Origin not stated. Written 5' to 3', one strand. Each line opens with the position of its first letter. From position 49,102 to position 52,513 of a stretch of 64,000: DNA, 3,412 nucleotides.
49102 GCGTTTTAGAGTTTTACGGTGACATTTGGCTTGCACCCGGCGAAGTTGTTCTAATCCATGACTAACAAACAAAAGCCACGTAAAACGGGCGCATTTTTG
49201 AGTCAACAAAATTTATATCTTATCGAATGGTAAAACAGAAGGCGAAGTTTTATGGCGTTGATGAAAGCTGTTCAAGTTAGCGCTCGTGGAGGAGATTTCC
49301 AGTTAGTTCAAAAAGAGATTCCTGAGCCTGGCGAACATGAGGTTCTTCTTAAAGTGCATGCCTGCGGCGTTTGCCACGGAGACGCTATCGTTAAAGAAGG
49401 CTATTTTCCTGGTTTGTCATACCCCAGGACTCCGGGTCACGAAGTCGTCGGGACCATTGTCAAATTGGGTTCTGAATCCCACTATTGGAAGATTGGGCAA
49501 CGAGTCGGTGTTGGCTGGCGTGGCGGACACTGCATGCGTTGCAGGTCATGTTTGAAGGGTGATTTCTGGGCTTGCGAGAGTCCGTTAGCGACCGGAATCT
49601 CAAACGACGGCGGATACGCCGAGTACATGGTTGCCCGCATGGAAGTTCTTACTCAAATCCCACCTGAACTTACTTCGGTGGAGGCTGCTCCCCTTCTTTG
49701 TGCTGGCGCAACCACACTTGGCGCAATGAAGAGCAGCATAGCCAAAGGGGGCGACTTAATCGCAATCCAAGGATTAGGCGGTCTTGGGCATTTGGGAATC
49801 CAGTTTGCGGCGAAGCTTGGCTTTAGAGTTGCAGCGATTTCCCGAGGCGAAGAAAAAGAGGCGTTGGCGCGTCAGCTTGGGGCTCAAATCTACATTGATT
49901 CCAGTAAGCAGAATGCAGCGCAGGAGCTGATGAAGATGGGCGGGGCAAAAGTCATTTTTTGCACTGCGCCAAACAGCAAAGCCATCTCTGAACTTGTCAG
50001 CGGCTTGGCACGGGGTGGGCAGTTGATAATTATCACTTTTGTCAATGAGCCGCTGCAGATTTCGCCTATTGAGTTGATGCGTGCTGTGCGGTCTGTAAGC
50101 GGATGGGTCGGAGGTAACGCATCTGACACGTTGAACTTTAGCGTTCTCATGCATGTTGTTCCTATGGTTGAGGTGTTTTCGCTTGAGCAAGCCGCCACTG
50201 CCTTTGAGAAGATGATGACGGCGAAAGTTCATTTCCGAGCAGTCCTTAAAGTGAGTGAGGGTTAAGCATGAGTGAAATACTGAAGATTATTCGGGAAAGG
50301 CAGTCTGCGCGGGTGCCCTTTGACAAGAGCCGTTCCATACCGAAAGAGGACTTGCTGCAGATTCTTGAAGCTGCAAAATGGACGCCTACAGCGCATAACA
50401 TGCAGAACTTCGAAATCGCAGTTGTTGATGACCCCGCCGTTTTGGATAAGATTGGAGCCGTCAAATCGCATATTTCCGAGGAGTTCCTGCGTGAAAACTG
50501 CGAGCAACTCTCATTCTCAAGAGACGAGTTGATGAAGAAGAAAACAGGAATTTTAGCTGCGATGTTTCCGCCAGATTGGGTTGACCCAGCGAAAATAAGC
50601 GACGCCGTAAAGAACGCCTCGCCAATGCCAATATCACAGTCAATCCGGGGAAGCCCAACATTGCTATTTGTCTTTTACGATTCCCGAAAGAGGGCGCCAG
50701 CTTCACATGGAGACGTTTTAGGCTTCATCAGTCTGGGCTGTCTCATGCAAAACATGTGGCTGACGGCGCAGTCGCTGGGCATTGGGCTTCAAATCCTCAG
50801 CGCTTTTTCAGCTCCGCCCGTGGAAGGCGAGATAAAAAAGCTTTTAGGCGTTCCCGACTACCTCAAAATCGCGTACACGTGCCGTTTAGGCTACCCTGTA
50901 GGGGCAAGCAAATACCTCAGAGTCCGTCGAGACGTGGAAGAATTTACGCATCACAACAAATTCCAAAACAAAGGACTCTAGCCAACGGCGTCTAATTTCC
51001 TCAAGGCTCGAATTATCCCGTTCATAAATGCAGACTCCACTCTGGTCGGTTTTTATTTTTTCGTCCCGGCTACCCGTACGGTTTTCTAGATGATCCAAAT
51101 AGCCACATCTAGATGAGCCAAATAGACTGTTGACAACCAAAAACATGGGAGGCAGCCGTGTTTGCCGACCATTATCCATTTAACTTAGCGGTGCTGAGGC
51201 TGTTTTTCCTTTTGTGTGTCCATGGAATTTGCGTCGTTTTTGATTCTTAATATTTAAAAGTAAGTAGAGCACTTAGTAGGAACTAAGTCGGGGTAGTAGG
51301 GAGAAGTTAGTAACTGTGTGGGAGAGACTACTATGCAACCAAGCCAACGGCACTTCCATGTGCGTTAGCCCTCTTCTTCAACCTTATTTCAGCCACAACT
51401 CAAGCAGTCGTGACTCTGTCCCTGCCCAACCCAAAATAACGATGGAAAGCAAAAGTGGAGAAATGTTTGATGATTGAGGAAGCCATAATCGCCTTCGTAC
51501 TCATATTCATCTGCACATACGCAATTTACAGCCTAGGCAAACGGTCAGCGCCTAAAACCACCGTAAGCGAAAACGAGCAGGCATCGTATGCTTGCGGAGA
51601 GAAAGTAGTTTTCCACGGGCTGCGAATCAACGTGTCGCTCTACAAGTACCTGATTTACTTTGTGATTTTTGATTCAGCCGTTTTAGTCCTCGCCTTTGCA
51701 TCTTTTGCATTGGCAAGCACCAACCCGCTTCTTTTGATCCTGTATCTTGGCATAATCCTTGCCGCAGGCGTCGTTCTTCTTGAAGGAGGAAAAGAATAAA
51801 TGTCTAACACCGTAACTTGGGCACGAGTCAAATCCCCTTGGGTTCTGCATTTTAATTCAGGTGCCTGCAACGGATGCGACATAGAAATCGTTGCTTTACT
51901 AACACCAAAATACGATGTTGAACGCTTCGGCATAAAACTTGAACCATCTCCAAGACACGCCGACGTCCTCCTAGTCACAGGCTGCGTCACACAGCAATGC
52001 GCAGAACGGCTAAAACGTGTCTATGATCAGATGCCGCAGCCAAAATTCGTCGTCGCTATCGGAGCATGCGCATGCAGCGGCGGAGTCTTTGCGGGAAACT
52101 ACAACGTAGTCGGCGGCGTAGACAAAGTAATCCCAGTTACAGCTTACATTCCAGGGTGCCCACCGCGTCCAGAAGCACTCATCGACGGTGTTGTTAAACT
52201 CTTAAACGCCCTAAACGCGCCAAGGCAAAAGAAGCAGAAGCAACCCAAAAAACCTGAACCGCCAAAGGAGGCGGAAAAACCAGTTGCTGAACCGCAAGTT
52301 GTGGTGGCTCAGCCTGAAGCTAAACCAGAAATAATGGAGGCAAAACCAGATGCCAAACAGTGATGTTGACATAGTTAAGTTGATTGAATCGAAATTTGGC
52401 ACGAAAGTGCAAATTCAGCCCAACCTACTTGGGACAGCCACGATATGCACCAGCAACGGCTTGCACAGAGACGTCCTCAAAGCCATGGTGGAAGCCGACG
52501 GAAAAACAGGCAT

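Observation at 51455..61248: Complex-I-ordered 11-subunit operon whose catalytic module is a [NiFe]-hydrogenase, not a quinone reductase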

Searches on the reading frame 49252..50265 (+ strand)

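Call 26: search_protein_families(library=pfam, proteins=[window:49252-50265:+], max_evalue=0.001)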
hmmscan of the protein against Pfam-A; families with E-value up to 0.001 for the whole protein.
window:49252-50265:+ (337 aa): 3 families
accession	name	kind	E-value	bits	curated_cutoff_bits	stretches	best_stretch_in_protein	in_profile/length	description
PF08240.17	ADH_N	-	1.6e-26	93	23.5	1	27-137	1-103/104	Alcohol dehydrogenase GroES-like domain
PF00107.32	ADH_zinc_N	-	9.8e-18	64.8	31.8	1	177-292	1-119/129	Zinc-binding dehydrogenase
PF13602.12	ADH_zinc_N_2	-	0.00023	22.5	27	0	209-326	1-128/134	Zinc-binding dehydrogenase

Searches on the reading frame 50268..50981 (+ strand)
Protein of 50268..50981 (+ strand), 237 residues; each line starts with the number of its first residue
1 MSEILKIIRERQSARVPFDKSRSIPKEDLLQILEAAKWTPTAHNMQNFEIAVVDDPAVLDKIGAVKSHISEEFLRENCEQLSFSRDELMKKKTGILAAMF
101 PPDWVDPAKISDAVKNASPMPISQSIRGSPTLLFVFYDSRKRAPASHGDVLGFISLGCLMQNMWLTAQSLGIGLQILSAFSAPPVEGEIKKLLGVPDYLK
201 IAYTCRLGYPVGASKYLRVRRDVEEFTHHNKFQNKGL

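Call 26: search_protein_families(library=pfam, proteins=[window:50268-50981:+], max_evalue=0.001)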
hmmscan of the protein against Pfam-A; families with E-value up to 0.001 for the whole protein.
window:50268-50981:+ (237 aa): 1 family
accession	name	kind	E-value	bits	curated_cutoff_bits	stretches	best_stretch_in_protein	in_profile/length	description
PF00881.29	Nitroreductase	-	1.4e-28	100.7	23.5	1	8-209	1-167/167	Nitroreductase family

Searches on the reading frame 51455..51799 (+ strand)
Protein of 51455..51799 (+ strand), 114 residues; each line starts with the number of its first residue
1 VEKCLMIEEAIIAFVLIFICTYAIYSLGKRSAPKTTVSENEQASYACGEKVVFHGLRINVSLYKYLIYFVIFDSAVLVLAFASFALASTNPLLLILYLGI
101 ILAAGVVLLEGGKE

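Call 3: search_protein_families(library=pfam, proteins=[window:51455-51799:+], max_evalue=0.01)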
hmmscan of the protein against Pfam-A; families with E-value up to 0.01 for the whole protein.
window:51455-51799:+ (114 aa): 1 family
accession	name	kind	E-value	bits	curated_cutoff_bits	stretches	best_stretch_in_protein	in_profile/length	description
PF00507.24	Oxidored_q4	-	1.6e-05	25.4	23.3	1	31-107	11-89/99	NADH-ubiquinone/plastoquinone oxidoreductase, chain 3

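Call 4: search_protein_families(library=ncbifam, proteins=[window:51455-51799:+], max_evalue=0.01)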
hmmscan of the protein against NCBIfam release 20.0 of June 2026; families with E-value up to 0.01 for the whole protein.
window:51455-51799:+ (114 aa): 2 families
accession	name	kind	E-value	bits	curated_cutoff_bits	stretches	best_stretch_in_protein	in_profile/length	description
NF006303.0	PRK08489.1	equivalog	0.0045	17.6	145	1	11-90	18-98/129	NAD(P)H-quinone oxidoreductase subunit 3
NF005839.0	PRK07756.1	equivalog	0.0045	17.2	163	1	15-88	17-90/122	NADH-quinone oxidoreductase subunit A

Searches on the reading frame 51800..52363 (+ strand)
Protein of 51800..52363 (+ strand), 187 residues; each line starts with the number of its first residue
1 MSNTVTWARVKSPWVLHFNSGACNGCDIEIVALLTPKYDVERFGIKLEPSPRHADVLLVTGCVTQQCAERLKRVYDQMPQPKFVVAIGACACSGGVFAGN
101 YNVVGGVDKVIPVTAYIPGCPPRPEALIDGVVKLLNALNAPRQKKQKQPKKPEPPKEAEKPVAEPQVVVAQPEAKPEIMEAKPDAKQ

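Call 3: search_protein_families(library=pfam, proteins=[window:51800-52363:+], max_evalue=0.01)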
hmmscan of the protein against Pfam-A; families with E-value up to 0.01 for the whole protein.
window:51800-52363:+ (187 aa): 1 family
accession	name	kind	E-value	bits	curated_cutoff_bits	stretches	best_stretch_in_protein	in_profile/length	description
PF01058.29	Oxidored_q6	-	3.7e-35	120.9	27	1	23-134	1-128/128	NADH ubiquinone oxidoreductase, 20 Kd subunit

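Call 4: search_protein_families(library=ncbifam, proteins=[window:51800-52363:+], max_evalue=0.01)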
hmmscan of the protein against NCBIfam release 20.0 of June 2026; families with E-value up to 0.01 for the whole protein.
window:51800-52363:+ (187 aa): 18 families
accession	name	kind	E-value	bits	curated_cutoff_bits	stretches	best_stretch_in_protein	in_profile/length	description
NF005012.1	PRK06411.1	subfamily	1.7e-52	177.3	116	1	3-143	26-163/166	NADH-quinone oxidoreductase subunit NuoB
TIGR01957.1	nuoB_fam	subfamily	2.1e-49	167.2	142.7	1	3-138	9-142/145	NADH-quinone oxidoreductase subunit B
NF011393.0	PRK14818.1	equivalog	1.1e-44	152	255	1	3-150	23-167/173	NADH dehydrogenase subunit B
NF011394.0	PRK14819.1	equivalog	1.4e-44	152.7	312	1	5-162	25-180/264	NADH-quinone oxidoreductase subunit B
NF011391.0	PRK14816.1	equivalog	3.3e-44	150.9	283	1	3-137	44-176/196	NADH-quinone oxidoreductase subunit B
NF011395.0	PRK14820.1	equivalog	6.1e-43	146.7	263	1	3-147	25-166/180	NADH-quinone oxidoreductase subunit B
NF011390.0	PRK14815.1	equivalog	9e-43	145.7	281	1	4-163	26-180/183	NADH dehydrogenase subunit B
NF011388.0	PRK14813.1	equivalog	1.1e-41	142.8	294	1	3-139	20-154/189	NADH dehydrogenase subunit B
NF011389.0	PRK14814.1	equivalog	5.2e-39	134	285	1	2-143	24-162/186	NADH dehydrogenase subunit B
NF011392.0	PRK14817.1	equivalog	7e-39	133.4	271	1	2-142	27-164/182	NADH-quinone oxidoreductase subunit B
NF009808.0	PRK13292.1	equivalog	1.8e-38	131.9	1156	1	3-140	17-151/791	NADH-quinone oxidoreductase subunit B/C/D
TIGR03294.1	FrhG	equivalog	3.9e-08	33.3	245.5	1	54-137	51-143/228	coenzyme F420 hydrogenase subunit gamma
NF045875.1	F420_non_VhuG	exception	1.6e-07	30.9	450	1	102-140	131-169/286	F420-non-reducing hydrogenase subunit VhuG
TIGR00391.1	hydA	subfamily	7.5e-07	28.6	179.5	1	57-149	130-222/365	hydrogenase small subunit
NF007779.0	PRK10468.1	equivalog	7.5e-07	28.4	659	1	82-149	149-220/372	hydrogenase 2 small subunit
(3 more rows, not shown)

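Call 30: search_solved_structures(query=window:51800-52363:+, max_evalue=1e-20, show_alignments=4)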
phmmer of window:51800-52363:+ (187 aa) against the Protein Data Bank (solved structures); distinct sequences matched with E-value up to 1e-20: 43.
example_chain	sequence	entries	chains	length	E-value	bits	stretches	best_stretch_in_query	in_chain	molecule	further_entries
6cfw_J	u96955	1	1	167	1e-51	178.5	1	11-139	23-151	Probable membrane-bound hydrogenase subunit mbhJ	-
7z0s_G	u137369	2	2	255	1.4e-39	139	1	11-140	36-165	Formate hydrogenlyase subunit 7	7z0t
6hum_K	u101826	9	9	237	1.9e-39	138.5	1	3-137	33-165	NAD(P)H-quinone oxidoreductase subunit K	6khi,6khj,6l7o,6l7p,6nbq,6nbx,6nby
5xtb_C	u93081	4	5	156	5.5e-39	137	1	3-142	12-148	NADH dehydrogenase [ubiquinone] iron-sulfur protein 7, mitochondrial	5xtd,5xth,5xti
9ti4_E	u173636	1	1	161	6e-39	136.9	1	3-142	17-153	NADH dehydrogenase [ubiquinone] iron-sulfur protein 7, mitochondrial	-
7v2c_C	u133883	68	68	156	9.1e-39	136.3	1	3-139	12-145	NADH dehydrogenase [ubiquinone] iron-sulfur protein 7,mitochondrial | NADH dehydrogenase [ubiquinone] iron-sulfur protein 7, mitochondrial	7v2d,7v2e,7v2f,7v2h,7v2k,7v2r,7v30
6g2j_B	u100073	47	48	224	1e-38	136.1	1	3-139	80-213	NADH dehydrogenase [ubiquinone] iron-sulfur protein 7, mitochondrial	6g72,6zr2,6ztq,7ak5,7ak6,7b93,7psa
5gpn_a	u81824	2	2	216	1e-38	136.1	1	3-139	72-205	NADH dehydrogenase [ubiquinone] iron-sulfur protein 7 | NADH dehydrogenase [ubiquinone] iron-sulfur protein 7, mitochondrial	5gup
7zeb_6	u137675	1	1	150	1e-38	136.1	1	3-139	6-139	NADH dehydrogenase [ubiquinone] iron-sulfur protein 7, mitochondrial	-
9w2u_B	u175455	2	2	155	1.2e-38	135.9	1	3-139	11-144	NADH dehydrogenase [ubiquinone] iron-sulfur protein 7, mitochondrial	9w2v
7zd6_6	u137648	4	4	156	1.2e-38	135.9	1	3-139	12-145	NADH dehydrogenase [ubiquinone] iron-sulfur protein 7, mitochondrial | Complex I-20kD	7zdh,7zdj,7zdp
9cwt_C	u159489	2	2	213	1.3e-38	135.8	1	3-142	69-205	NADH dehydrogenase [ubiquinone] iron-sulfur protein 7, mitochondrial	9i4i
5lc5_B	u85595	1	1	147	1.3e-38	135.8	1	3-138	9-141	NADH dehydrogenase [ubiquinone] iron-sulfur protein 7, mitochondrial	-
7vxu_C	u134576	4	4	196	1.5e-38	135.6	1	3-139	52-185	Complex I-20kD | NADH dehydrogenase [ubiquinone] iron-sulfur protein 7, mitochondrial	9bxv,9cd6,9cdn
9grx_K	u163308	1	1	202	1.8e-38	135.3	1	5-141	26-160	NAD(P)H-quinone oxidoreductase subunit K, chloroplastic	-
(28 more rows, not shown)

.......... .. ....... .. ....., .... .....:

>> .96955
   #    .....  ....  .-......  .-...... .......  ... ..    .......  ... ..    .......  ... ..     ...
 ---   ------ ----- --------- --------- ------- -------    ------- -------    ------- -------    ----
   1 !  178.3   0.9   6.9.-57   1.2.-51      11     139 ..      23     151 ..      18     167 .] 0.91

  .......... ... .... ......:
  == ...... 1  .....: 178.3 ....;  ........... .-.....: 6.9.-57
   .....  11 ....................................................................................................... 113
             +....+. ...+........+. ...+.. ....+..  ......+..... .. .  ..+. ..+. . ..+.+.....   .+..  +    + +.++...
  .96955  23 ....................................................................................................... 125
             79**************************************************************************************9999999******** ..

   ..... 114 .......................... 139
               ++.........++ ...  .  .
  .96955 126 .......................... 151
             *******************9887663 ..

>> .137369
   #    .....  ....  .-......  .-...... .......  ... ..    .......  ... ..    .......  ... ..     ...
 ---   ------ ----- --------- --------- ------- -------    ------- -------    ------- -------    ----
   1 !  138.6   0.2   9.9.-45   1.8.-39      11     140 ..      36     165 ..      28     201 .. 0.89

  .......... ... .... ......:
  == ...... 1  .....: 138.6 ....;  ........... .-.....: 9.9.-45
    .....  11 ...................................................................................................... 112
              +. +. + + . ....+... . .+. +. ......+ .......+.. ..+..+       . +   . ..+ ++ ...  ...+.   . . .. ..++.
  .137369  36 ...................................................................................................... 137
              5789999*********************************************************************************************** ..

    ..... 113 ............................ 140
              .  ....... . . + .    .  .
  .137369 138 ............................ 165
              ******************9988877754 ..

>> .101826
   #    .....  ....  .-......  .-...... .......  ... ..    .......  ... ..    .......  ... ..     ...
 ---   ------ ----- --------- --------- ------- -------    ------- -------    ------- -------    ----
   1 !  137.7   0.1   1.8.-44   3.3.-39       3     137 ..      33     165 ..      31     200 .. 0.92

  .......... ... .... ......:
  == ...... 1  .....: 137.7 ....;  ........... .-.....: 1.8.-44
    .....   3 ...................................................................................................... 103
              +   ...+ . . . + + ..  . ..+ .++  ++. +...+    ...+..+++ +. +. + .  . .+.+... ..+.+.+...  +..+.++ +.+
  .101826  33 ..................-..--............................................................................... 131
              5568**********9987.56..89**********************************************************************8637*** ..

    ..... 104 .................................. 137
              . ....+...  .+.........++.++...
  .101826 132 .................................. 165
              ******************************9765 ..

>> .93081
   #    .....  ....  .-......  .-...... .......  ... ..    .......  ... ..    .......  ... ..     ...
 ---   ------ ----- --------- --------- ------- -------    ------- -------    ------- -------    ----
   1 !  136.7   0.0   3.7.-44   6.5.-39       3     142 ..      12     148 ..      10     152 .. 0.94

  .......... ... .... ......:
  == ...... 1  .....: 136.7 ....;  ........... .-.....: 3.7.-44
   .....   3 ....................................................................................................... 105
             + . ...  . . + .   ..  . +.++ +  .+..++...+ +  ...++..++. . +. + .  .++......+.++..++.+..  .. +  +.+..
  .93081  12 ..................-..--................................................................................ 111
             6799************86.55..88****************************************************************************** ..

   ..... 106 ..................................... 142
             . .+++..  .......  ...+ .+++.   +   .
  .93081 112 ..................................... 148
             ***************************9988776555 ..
